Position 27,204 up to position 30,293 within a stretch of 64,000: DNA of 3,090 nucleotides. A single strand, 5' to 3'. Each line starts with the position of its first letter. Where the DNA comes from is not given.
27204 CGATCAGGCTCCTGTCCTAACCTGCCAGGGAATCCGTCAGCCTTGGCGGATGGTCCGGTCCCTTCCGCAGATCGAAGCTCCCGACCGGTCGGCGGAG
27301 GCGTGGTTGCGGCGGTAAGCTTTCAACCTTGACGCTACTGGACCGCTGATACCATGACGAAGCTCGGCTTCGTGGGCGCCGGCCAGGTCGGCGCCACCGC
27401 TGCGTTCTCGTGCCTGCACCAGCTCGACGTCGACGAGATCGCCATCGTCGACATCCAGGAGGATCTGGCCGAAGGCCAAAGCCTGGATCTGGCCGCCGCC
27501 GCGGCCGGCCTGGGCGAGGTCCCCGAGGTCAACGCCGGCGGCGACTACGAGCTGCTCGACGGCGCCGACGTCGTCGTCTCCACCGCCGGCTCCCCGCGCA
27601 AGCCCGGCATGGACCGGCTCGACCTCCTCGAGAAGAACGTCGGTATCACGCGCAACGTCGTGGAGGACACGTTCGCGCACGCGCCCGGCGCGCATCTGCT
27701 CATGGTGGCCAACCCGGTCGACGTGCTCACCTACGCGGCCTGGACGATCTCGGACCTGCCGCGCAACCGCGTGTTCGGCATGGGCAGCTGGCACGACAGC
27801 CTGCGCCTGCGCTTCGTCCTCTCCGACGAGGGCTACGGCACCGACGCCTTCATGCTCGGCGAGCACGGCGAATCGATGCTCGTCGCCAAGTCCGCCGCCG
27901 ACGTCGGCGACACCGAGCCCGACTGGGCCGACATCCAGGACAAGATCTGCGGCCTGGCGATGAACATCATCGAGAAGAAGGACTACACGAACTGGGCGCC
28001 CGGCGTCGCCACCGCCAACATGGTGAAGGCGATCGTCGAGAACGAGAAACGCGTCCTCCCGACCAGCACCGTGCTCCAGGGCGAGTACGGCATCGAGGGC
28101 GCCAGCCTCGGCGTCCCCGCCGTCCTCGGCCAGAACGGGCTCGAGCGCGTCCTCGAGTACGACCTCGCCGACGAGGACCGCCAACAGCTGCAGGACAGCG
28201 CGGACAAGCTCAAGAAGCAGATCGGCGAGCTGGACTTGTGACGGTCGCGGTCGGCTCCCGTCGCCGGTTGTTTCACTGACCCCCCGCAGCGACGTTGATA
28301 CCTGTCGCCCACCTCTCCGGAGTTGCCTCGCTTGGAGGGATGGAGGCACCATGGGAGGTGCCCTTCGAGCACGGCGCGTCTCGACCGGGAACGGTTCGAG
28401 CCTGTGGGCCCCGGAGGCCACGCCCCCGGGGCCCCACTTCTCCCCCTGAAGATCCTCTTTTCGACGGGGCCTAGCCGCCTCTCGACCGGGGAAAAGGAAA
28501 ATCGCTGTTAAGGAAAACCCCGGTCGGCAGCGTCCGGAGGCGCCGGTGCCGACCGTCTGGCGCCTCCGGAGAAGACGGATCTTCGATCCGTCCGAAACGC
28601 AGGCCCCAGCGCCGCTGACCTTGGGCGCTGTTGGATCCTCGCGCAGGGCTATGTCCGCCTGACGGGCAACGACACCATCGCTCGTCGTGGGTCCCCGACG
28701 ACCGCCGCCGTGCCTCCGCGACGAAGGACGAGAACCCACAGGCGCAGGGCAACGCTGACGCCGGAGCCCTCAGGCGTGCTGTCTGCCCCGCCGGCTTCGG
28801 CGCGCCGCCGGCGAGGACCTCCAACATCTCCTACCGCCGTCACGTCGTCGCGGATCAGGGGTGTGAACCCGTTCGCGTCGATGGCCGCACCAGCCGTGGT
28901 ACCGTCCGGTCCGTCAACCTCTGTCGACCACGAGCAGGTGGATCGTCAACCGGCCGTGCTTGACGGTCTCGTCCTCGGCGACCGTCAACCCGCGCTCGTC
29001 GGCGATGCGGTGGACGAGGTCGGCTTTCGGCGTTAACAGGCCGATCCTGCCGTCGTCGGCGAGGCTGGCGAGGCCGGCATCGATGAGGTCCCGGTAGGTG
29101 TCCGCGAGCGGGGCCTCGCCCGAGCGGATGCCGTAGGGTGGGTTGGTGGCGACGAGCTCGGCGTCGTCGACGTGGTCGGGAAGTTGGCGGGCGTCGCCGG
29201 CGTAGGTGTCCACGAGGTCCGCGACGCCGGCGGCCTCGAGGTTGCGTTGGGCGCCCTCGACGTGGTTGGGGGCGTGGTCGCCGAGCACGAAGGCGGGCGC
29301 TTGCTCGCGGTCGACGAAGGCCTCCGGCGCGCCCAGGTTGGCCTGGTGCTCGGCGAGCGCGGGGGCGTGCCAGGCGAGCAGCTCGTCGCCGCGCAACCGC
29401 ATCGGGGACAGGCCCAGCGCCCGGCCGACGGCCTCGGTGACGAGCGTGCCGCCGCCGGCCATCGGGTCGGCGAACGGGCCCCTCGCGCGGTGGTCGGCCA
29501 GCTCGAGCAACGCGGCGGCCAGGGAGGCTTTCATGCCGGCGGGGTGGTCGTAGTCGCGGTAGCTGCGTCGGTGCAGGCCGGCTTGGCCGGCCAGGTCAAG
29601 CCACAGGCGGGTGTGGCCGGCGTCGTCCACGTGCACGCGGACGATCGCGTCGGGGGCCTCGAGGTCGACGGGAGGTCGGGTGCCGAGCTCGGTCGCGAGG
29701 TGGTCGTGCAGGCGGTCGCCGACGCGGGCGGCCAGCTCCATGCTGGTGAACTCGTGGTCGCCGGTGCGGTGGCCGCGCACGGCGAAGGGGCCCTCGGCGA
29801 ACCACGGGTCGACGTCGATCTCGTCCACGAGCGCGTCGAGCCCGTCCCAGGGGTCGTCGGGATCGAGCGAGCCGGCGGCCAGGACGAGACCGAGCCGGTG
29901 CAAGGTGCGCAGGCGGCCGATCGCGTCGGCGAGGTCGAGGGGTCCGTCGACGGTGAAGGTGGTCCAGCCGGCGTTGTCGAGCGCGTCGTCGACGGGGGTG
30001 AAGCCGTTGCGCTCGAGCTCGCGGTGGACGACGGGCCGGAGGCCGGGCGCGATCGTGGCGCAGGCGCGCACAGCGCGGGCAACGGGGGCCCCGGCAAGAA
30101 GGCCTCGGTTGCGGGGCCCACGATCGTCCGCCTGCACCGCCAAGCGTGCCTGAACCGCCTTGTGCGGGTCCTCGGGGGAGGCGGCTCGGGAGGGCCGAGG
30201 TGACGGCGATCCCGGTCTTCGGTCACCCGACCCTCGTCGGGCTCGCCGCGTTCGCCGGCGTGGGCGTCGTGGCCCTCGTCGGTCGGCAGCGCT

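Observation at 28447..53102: Family A: modular multi-hairpin element in three copies, always downstream and in sense of a gene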

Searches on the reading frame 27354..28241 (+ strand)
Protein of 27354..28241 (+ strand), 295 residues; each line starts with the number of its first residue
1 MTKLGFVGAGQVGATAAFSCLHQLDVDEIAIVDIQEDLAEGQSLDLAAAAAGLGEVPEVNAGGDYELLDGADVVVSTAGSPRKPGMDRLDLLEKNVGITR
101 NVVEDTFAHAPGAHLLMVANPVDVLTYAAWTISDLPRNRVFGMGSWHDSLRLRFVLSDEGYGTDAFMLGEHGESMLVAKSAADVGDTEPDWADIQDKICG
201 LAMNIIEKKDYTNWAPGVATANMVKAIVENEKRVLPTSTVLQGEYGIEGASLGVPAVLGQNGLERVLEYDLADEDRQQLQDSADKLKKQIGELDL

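Call 12: search_protein_families(library=pfam, proteins=[window:27354-28241:+])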
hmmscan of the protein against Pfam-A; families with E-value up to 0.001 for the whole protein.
window:27354-28241:+ (295 aa): 2 families
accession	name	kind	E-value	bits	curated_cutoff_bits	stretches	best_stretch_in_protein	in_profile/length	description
PF00056.29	Ldh_1_N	-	1.4e-35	122.8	27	1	3-142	2-141/141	lactate/malate dehydrogenase, NAD binding domain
PF02866.23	Ldh_1_C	-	7e-18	65.7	22.6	1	167-291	27-168/174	lactate/malate dehydrogenase, alpha/beta C-terminal domain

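Call 59: find_homologous_proteins(query=window:27354-28238:+, max_evalue=1e-100)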
Query window:27354-28238:+ (295 aa): 13 proteins with E <= 1e-100 among 8000 candidates.
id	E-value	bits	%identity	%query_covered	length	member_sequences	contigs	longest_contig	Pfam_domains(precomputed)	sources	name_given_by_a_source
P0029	2.4e-190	649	100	100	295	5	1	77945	PF00056.30,PF02866.24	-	-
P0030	8.4e-165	565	87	100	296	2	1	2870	PF00056.30,PF02866.24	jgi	jgi:malate/lactate dehydrogenase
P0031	2.1e-163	560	87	100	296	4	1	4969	PF00056.30,PF02866.24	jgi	jgi:malate/lactate dehydrogenase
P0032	9.2e-157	539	83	100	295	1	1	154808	PF00056.30,PF02866.24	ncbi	-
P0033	1.1e-154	532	82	100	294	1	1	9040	PF00056.30,PF02866.24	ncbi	-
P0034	2.5e-152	524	80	100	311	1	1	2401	PF00056.30,PF02866.24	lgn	-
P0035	2.3e-150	518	81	100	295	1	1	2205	PF00056.30,PF02866.24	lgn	-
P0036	1.8e-129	449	71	100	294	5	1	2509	PF00056.30,PF02866.24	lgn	-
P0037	2.6e-129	449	71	100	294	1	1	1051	PF00056.30,PF02866.24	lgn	-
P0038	2.0e-127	442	70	100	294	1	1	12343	PF00056.30,PF02866.24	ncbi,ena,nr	ncbi:MAG: malate dehydrogenase [Candidatus Thermoplasmatota archaeon]|nr:malate dehydrogenase [Candi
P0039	2.3e-124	432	68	100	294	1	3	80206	PF00056.30,PF02866.24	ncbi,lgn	-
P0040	6.7e-120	418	65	100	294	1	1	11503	PF00056.30,PF02866.24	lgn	-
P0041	4.2e-117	409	65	100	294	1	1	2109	PF00056.30,PF02866.24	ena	-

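Call 60: find_encoding_contigs(protein=P0032, flank=10000, max_places=3)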
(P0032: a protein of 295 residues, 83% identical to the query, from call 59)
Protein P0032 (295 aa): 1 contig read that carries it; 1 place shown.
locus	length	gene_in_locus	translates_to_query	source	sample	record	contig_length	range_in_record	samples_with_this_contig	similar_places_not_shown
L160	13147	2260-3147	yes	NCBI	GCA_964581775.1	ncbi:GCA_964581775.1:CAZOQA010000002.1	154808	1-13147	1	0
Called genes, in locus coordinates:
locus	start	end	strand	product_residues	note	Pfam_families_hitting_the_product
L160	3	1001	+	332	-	?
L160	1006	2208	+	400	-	PF13360:PQQ_2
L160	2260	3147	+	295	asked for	PF00056:Ldh_1_N, PF02866:Ldh_1_C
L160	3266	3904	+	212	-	PF07700:HNOB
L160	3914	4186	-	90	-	-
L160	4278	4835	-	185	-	PF05916:Sld5 (weak), PF27418:GINS23_N (faint), PF22090:Gins51_C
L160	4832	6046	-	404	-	PF01896:DNA_primase_S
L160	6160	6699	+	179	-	PF11814:DUF3335 (faint)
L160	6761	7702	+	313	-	PF00291:PALP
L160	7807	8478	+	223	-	PF00696:AA_kinase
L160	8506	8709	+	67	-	PF09889:DUF2116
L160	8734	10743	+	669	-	PF05833:NFACT_N, PF05670:NFACT-R_1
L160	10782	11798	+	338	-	PF26356:Pelota_N, PF03465:eRF1_3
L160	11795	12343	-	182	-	PF13238:AAA_18, PF13207:AAA_17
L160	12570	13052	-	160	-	PF04073:tRNA_edit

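Call 61: find_encoding_contigs(protein=P0031, flank=5000, max_places=4)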
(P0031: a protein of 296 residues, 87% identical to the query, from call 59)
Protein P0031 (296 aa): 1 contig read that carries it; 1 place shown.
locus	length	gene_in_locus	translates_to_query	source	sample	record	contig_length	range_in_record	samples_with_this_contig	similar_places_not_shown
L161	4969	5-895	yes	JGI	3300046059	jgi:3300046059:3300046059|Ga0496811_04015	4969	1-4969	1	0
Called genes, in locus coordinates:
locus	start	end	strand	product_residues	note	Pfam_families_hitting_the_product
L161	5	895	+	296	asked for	PF00056:Ldh_1_N, PF02866:Ldh_1_C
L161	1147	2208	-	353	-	PF00082:Peptidase_S8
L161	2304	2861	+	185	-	-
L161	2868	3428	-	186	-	PF05916:Sld5 (weak), PF22090:Gins51_C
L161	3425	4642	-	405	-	PF01896:DNA_primase_S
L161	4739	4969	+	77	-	?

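Call 62: find_encoding_contigs(protein=P0030, flank=5000, max_places=4)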
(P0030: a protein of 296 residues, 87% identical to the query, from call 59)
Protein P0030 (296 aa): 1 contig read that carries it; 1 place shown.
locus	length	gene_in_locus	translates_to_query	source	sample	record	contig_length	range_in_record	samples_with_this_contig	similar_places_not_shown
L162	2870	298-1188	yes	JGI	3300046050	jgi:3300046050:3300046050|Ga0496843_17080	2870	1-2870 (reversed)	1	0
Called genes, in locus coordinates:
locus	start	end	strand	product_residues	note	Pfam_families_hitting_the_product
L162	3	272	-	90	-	?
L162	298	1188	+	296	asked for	PF00056:Ldh_1_N, PF02866:Ldh_1_C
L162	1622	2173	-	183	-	PF22090:Gins51_C (weak)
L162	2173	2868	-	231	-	?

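Call 66: find_encoding_contigs(protein=P0033, flank=5000, max_places=3)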
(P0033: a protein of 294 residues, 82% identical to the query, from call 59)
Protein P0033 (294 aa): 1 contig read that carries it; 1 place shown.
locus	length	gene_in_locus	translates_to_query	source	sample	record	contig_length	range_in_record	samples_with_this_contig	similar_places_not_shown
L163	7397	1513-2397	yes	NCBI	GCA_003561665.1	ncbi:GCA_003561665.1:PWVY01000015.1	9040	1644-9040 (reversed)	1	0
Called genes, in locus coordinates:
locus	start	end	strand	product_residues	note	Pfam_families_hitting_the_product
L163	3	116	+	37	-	?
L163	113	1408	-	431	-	PF01590:GAF, PF13185:GAF_2 (weak), PF13492:GAF_3 (weak), PF00512:HisKA, PF02518:HATPase_c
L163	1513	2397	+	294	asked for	PF00056:Ldh_1_N, PF02866:Ldh_1_C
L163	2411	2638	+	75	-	-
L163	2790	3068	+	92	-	-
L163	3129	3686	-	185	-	PF05916:Sld5 (weak), PF22090:Gins51_C (weak)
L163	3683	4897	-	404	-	PF01896:DNA_primase_S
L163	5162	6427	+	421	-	-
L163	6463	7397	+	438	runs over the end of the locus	-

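Call 67: find_encoding_contigs(protein=P0035, flank=3000, max_places=3)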
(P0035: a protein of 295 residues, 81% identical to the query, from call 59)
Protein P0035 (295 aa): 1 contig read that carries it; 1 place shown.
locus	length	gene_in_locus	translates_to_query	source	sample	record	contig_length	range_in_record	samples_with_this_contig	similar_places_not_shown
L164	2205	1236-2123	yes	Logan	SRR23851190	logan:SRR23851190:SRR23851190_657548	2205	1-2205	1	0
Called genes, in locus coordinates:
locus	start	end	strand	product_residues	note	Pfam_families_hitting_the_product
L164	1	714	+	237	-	?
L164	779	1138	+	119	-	-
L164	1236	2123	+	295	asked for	PF00056:Ldh_1_N, PF02866:Ldh_1_C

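Call 68: find_encoding_contigs(protein=P0034, flank=3000, max_places=3)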
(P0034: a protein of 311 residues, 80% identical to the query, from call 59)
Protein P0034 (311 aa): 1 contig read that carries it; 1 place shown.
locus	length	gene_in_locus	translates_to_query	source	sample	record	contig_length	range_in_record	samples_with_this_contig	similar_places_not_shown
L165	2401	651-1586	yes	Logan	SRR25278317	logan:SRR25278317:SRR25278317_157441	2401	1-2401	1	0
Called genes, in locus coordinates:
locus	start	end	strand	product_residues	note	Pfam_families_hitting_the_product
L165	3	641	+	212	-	?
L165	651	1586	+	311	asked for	PF00056:Ldh_1_N, PF02866:Ldh_1_C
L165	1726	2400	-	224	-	?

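Call 73: list_cluster_members(proteins=[P0032, P0033, P0010, P0025, P0039])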
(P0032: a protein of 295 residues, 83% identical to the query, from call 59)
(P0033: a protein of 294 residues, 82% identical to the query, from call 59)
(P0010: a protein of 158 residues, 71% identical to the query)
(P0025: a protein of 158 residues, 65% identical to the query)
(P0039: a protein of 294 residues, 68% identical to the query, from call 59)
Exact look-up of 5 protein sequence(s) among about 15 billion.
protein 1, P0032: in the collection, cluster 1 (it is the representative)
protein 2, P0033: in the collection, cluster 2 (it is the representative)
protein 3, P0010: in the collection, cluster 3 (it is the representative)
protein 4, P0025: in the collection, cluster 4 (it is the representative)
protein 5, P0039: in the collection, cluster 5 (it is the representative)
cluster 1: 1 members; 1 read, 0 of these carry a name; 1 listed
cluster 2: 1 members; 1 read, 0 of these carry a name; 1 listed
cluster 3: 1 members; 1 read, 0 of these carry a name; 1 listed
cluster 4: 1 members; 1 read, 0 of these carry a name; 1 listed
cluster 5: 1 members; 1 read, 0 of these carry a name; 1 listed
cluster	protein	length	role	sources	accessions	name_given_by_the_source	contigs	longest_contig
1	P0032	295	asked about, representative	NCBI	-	-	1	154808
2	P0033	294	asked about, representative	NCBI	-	-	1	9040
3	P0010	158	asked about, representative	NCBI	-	-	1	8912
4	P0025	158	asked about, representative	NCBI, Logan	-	-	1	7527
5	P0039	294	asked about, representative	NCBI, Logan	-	-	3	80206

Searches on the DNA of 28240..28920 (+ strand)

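Call 47: search_rna_families(source=window, start=28240, end=28920, threshold=evalue, max_evalue=10)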
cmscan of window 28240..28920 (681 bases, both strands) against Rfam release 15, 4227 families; matches with E-value up to 10: 9.
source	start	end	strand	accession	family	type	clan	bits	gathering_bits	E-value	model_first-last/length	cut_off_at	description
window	28818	28888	-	RF03009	malK-III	Cis-reg;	-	19.9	50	0.1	1-94/94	no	malK-III RNA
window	28488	28554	-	RF01724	SAM-Chlorobi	Cis-reg;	-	19.4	35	0.38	1-87/87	no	SAM-Chlorobi RNA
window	28405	28435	-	RF03968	mir-8934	Gene; miRNA;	-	17.3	100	9.6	1-88/88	no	mir-8934 microRNA precursor family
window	28647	28669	+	RF01356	CRISPR-DR28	Gene; CRISPR;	-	16.8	35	4.6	1-24/24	no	CRISPR RNA direct repeat element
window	28405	28434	+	RF04229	mir-9279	Gene; miRNA;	-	16.3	85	6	22-54/74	no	mir-9279 microRNA precursor family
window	28533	28618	+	RF01779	AS1726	Gene;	-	16.1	50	7.7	1-78/78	no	AS1726 sRNA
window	28465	28552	+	RF03874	mir-8834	Gene; miRNA;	-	15.7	39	10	1-105/105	no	mir-8834 microRNA precursor family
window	28538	28565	+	RF00507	Corona_FSE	Cis-reg; frameshift_element;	-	14.4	46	3.5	8-35/78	no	Coronavirus frameshifting stimulation element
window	28480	28568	+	RF01750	ZMP-ZTP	Cis-reg; riboswitch;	-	14.4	39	9.1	1-86/86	no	ZMP/ZTP riboswitch aptamer (pfl RNA motif)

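Call 96: build_rna_model(alignment_id=A9, structure=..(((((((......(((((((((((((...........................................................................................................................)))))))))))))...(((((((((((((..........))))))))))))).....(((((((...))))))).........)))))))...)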
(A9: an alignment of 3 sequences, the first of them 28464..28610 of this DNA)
Model R1 built from alignment A9 (3 sequences, 244 columns); structure: as given.
model positions 148; base pairs 40; branch points 2; effective number of sequences 1.1; information 0.59 bits per position. Calibrated on 0.2 Mb of random sequence (short: E-values are rough).
structure used (alignment columns):
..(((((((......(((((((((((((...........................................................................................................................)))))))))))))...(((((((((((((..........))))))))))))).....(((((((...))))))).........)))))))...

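Call 97: search_with_rna_model(model_id=R1, source=window, filters=off, max_evalue=10)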
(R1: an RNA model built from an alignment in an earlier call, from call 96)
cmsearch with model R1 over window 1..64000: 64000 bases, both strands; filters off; matches with E-value up to 10: 158.
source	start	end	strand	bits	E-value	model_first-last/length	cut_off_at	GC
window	28464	28610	+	169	1.7e-36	1-148/148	no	0.67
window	43870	44112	-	140.8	4.5e-30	1-148/148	no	0.66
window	43934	44043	+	30.4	5.8e-05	1-148/148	no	0.69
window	3721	3825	-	30.1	6.8e-05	1-148/148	no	0.72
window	52012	52108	+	28.9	0.00012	1-148/148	no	0.72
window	28463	28609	-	27.9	0.00021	1-148/148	no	0.67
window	11864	12032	-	22.5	0.0036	1-148/148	no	0.67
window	52426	52536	+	20.5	0.01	1-148/148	no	0.66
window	42294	42443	+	18.5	0.029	1-148/148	no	0.65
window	3683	3774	+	17.5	0.048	1-148/148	no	0.71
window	22881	23041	+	17.1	0.06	1-148/148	no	0.66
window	52959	53089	+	16.7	0.074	1-148/148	no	0.66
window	52161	52275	+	16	0.11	1-148/148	no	0.77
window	3607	3698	-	14.2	0.27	71-129/148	no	0.7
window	21324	21440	-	13.8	0.35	1-148/148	no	0.64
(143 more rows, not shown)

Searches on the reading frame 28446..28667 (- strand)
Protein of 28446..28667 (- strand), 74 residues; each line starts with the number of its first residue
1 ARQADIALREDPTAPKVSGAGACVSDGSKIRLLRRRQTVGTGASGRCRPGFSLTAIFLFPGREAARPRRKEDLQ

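Call 28: find_homologous_proteins(query=A2, max_evalue=10)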
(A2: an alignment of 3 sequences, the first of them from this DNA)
Query A2 (3 sequences): 44 candidates shared short words with the query, none scored E <= 10.

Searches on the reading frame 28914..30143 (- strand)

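Call 12: search_protein_families(library=pfam, proteins=[window:28914-30143:-])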
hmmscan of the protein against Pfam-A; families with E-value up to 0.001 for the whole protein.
window:28914-30143:- (409 aa): 2 families
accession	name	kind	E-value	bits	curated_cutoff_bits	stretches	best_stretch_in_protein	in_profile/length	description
PF01170.24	UPF0020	-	5.6e-30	104.9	22.3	1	193-398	1-193/197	RMKL-like, methyltransferase domain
PF02926.22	THUMP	-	1.5e-09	38.6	20.6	1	102-174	7-76/84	THUMP domain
